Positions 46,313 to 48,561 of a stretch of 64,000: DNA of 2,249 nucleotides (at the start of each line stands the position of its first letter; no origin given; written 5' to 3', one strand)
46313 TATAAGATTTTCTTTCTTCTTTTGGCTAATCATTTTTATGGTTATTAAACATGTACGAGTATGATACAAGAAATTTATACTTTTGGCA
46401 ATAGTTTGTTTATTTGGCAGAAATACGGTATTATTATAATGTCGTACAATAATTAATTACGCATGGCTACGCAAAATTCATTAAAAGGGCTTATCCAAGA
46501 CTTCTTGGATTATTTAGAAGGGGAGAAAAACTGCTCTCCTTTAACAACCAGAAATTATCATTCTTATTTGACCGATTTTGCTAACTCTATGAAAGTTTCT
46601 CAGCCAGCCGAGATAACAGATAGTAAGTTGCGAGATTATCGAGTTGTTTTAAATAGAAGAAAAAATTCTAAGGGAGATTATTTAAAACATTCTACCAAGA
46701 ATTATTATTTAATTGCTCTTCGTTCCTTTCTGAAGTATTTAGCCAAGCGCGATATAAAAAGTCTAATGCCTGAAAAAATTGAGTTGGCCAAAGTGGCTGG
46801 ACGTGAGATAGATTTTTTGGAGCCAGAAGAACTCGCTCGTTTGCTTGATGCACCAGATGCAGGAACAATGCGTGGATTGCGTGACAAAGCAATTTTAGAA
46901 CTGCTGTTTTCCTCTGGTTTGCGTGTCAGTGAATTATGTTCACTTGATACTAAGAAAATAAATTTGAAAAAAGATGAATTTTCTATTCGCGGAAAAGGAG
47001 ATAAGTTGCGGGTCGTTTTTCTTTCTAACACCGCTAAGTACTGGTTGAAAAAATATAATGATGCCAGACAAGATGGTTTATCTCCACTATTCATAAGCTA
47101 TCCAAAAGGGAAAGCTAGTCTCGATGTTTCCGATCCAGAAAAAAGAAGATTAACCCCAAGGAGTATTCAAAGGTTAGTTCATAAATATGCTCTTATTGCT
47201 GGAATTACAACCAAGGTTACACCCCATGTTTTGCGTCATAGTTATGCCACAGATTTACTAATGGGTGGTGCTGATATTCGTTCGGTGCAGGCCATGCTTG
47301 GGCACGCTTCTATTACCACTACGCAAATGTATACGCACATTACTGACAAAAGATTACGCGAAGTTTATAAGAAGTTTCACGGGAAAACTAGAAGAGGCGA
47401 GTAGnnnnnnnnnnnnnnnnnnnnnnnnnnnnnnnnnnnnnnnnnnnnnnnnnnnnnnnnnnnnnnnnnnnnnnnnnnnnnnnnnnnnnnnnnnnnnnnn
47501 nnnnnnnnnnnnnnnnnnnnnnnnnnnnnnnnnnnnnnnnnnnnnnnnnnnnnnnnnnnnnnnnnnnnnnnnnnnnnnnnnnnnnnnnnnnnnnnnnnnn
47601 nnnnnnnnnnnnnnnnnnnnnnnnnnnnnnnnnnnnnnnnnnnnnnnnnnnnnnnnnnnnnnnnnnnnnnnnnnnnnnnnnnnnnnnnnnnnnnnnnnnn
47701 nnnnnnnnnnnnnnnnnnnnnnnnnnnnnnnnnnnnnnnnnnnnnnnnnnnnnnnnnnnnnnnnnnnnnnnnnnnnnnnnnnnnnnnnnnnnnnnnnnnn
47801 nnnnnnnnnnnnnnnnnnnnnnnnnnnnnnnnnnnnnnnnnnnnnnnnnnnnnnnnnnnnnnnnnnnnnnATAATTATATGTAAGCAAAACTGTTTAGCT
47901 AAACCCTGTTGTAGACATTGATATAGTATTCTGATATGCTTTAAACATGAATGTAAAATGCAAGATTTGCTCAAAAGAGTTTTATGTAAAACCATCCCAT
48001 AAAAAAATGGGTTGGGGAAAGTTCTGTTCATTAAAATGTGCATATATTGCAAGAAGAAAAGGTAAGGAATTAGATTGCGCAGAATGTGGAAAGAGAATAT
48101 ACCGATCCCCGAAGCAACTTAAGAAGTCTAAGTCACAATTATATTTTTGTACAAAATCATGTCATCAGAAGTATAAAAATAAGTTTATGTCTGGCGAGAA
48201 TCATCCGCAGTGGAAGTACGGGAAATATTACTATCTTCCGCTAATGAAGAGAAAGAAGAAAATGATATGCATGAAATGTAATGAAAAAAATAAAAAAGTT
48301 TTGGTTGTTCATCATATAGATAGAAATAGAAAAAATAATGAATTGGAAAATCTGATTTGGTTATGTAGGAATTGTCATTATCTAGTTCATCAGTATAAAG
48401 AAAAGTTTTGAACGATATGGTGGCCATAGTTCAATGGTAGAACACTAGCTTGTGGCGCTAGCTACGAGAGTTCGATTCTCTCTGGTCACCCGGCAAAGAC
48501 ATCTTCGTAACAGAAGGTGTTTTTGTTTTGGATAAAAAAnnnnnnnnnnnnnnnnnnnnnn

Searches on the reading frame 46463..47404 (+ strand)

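Call 21: search_protein_families(library=pfam, proteins=[window:46463-47404:+], max_evalue=0.0001)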
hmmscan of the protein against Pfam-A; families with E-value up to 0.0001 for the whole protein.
window:46463-47404:+ (313 aa): 3 families
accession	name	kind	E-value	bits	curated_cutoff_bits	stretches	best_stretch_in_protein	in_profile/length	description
PF00589.27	Phage_integrase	-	1.4e-40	139.3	27.1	1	118-296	2-171/172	Phage integrase family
PF02899.23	Phage_int_SAM_1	-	3e-12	47.1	22.3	1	11-96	1-82/83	Phage integrase, N-terminal SAM-like domain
PF13495.12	Phage_int_SAM_4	-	6.2e-08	33.4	27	1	10-99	1-84/85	Phage integrase, N-terminal SAM-like domain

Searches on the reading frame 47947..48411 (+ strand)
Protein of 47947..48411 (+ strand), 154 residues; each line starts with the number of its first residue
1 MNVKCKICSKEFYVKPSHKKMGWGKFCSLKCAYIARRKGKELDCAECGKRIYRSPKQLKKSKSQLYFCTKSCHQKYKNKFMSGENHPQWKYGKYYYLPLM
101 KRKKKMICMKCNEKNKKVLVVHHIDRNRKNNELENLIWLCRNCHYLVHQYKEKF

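Call 22: search_protein_families(library=pfam, proteins=[window:47947-48411:+], max_evalue=0.0001)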
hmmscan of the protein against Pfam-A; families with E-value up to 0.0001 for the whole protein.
window:47947-48411:+ (154 aa): 3 families
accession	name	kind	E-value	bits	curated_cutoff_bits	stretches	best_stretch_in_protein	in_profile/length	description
PF24273.1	TRASH_HVO_1752_C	-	2.9e-05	24.6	27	1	42-81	2-41/47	HVO_1752, C-terminal TRASH domain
PF13392.12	HNH_3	-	3.6e-05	23.8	24.8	1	119-141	19-41/46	HNH endonuclease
PF01844.29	HNH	-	7.8e-05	23.2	21.4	1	108-148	1-45/47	HNH endonuclease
